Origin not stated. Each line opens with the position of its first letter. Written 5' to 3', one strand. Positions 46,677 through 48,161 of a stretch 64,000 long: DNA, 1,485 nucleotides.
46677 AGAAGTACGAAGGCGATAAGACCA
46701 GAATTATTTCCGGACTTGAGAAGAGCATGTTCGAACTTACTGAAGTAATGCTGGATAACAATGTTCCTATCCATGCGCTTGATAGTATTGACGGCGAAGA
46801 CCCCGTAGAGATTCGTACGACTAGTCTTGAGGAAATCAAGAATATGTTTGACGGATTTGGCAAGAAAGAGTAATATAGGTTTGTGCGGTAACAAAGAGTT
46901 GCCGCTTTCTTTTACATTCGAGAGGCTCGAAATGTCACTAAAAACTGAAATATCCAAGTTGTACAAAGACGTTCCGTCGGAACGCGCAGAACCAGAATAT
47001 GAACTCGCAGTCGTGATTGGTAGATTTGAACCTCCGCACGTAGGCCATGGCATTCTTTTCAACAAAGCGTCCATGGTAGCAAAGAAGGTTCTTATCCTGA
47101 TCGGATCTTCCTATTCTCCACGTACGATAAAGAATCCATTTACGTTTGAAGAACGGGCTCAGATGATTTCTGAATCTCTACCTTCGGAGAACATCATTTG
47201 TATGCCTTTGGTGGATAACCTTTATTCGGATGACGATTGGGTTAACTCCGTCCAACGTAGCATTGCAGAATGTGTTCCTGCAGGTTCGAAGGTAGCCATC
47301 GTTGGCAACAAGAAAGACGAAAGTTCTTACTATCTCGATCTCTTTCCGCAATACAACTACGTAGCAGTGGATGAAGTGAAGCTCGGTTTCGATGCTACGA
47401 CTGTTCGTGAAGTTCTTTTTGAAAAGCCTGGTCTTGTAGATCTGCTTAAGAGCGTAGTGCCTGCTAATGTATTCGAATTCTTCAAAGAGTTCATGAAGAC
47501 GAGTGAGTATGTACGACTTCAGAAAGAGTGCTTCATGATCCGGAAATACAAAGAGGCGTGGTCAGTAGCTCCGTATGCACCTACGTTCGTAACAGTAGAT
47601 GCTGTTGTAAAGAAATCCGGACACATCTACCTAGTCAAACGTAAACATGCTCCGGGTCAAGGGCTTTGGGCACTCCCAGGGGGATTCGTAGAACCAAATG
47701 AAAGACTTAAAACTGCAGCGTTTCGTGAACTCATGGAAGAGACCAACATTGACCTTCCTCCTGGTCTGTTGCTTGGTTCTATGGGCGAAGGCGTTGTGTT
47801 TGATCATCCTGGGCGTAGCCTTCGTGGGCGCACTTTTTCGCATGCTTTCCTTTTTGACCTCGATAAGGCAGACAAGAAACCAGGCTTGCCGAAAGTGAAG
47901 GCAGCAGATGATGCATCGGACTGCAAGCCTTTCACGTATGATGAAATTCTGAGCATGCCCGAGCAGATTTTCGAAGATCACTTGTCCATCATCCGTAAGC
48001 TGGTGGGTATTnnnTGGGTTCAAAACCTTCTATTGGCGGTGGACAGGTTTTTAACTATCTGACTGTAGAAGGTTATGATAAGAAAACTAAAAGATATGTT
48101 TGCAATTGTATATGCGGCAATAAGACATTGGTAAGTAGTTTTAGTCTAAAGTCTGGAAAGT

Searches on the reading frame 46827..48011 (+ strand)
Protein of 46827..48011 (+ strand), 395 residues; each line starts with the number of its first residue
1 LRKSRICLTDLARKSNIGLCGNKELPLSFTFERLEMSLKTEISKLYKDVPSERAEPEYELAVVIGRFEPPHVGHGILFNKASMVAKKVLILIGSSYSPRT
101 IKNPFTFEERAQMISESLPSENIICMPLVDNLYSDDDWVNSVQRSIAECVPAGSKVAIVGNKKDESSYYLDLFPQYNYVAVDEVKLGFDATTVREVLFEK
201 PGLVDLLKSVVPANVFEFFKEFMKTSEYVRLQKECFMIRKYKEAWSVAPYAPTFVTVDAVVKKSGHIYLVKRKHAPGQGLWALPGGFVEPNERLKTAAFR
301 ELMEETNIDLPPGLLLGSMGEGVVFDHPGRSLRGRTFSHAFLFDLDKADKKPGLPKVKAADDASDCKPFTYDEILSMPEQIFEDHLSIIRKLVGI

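Call 78: search_protein_families(library=pfam, proteins=[window:46827-48011:+], max_evalue=0.001)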
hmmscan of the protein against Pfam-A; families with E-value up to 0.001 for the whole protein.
window:46827-48011:+ (395 aa): 2 families
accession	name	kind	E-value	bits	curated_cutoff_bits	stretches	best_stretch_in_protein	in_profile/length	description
PF00293.34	NUDIX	-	5.3e-18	65.7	21.1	1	255-390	4-132/134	NUDIX domain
PF01467.32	CTP_transf_like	-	3.3e-09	37.5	21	1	63-126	2-66/133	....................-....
